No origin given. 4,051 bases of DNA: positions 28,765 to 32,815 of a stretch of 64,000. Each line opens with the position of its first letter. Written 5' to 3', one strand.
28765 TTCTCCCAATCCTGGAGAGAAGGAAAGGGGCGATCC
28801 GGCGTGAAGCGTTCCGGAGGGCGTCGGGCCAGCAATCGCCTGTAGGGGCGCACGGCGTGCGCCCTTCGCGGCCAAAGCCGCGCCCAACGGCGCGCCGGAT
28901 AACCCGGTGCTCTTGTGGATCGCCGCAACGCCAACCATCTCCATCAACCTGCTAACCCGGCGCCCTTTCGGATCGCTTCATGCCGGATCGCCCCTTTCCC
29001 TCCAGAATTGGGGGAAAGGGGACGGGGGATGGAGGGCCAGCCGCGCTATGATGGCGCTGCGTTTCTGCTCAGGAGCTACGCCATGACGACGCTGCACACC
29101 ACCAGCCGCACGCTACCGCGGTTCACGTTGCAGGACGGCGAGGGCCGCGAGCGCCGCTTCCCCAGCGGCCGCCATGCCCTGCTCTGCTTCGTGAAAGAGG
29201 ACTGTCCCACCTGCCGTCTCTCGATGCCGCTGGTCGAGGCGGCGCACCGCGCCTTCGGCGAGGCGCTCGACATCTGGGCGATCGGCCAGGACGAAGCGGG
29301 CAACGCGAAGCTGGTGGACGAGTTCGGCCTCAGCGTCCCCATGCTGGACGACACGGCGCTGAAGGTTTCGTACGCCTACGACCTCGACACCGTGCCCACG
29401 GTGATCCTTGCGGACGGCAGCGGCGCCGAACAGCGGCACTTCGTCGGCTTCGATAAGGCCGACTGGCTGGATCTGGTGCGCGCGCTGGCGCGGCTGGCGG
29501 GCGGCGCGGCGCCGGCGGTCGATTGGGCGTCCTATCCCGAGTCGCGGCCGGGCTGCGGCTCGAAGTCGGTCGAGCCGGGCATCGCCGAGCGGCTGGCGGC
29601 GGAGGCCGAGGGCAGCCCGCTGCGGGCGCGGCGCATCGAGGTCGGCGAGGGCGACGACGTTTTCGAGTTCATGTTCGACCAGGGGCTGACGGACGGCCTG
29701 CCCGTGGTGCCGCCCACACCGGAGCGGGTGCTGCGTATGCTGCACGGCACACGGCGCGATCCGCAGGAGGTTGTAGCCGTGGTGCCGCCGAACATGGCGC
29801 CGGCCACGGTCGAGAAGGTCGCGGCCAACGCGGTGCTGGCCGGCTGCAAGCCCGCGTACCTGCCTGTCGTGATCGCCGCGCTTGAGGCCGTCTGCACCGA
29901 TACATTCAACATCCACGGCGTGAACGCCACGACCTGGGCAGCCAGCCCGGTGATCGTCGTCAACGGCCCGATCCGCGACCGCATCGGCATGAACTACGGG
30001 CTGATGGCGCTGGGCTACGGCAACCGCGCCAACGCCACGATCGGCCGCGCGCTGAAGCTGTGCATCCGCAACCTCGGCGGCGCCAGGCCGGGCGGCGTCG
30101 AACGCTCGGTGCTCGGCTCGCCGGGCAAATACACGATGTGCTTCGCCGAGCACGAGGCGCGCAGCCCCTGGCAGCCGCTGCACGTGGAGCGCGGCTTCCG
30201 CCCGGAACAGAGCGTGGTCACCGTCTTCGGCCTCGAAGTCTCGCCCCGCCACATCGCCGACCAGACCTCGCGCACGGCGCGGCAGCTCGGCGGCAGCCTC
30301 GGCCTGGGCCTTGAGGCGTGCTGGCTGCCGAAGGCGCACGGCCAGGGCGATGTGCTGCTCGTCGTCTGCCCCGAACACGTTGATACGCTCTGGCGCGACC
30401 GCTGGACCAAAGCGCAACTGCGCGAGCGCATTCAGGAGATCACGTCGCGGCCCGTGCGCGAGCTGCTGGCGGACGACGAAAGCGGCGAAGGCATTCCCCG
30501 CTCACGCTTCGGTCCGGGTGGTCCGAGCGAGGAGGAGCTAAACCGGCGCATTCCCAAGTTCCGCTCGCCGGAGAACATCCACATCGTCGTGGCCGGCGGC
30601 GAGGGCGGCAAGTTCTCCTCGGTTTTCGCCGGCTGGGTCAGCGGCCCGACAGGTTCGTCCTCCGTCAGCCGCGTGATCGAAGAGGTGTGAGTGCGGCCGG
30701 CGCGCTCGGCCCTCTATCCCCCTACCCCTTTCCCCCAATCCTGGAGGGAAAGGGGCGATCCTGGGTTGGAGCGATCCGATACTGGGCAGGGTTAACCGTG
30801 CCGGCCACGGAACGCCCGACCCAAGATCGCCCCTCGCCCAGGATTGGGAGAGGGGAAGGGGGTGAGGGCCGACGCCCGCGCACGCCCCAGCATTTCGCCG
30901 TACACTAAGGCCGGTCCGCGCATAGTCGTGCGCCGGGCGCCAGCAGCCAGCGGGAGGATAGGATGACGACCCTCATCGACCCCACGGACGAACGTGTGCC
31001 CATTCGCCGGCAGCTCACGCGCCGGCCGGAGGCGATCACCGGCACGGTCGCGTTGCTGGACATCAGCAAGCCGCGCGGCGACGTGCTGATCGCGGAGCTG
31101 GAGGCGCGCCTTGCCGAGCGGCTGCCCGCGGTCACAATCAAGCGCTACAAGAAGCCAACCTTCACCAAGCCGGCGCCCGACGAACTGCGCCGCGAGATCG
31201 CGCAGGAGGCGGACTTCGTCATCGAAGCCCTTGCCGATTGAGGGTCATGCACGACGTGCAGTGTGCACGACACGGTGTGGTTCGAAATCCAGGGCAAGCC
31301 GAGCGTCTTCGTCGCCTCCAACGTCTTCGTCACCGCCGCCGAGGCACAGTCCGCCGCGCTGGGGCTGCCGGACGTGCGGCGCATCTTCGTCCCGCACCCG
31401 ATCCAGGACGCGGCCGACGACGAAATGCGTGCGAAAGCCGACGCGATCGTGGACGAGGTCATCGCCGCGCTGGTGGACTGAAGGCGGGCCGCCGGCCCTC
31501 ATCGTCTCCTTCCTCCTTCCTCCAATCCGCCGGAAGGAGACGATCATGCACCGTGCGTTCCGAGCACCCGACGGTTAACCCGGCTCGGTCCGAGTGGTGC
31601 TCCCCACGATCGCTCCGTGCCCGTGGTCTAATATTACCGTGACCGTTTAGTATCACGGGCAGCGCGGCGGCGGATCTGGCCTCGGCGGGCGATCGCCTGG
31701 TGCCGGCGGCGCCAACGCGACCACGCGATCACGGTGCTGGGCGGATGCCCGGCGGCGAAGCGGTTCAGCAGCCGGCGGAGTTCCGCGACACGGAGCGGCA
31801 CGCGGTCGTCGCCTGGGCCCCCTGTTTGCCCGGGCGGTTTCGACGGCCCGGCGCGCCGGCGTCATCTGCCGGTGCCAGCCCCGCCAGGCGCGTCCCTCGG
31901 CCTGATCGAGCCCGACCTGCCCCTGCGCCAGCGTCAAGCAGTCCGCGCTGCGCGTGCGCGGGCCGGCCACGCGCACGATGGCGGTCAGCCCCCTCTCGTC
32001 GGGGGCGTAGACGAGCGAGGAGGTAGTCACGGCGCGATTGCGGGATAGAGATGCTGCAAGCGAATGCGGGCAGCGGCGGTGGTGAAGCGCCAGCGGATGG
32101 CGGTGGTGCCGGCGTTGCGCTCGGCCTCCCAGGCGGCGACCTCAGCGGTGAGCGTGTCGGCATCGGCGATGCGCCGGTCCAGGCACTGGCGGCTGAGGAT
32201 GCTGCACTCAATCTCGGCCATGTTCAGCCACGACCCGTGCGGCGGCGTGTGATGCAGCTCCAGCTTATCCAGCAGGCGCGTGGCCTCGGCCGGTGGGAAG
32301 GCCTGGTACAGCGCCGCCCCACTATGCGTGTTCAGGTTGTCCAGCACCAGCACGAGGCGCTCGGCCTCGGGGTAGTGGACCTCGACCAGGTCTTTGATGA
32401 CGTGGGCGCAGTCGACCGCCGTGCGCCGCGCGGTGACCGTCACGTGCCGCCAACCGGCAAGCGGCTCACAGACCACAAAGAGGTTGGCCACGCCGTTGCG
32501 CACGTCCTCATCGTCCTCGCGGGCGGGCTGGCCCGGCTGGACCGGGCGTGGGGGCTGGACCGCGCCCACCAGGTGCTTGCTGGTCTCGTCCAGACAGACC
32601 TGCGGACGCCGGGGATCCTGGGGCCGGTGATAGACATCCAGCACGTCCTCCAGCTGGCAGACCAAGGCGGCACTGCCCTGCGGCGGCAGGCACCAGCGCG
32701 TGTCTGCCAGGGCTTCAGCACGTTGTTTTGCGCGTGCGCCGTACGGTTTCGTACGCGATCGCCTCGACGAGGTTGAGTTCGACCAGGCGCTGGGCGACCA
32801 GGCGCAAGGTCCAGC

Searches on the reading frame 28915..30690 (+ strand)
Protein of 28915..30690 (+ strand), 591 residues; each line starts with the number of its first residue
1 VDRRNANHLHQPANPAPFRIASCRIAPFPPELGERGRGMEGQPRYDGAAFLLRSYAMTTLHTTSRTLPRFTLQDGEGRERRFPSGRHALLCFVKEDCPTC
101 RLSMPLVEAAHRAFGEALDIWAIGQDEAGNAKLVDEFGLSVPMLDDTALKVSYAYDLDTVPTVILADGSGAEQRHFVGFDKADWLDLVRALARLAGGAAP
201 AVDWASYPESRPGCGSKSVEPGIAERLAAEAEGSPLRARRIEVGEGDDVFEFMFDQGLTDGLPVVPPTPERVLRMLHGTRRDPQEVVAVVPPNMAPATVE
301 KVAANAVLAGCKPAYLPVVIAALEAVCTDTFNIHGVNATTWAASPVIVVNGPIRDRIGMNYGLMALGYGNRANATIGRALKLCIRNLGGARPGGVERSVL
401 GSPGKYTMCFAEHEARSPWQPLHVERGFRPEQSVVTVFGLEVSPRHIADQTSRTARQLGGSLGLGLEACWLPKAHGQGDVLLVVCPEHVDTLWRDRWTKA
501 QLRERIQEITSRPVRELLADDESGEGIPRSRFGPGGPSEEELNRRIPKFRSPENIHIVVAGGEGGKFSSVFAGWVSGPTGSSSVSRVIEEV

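Call 52: search_protein_families(library=pfam, proteins=[window:28915-30690:+], max_evalue=0.001)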
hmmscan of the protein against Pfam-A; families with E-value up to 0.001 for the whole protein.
window:28915-30690:+ (591 aa): 2 families
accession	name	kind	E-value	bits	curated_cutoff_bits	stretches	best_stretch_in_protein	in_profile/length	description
PF00578.27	AhpC-TSA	-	1.4e-06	28.7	26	1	66-165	4-114/124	AhpC/TSA family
PF08534.16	Redoxin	-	6.3e-05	23.2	26.6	1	68-181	7-137/148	Redoxin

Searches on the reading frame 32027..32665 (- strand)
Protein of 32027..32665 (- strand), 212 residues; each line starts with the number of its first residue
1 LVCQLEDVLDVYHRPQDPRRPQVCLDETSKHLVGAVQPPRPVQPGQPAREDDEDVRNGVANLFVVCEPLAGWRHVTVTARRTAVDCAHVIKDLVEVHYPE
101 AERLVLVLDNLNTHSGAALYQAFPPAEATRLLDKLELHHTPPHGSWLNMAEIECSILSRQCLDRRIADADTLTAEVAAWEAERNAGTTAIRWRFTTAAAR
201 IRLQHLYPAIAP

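Call 52: search_protein_families(library=pfam, proteins=[window:32027-32665:-], max_evalue=0.001)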
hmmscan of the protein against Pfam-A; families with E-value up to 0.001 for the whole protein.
window:32027-32665:- (212 aa): 1 family
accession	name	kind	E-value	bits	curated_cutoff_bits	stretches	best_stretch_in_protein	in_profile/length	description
PF13358.12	DDE_3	-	4.6e-23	82.1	28.6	1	23-172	3-145/146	DDE superfamily endonuclease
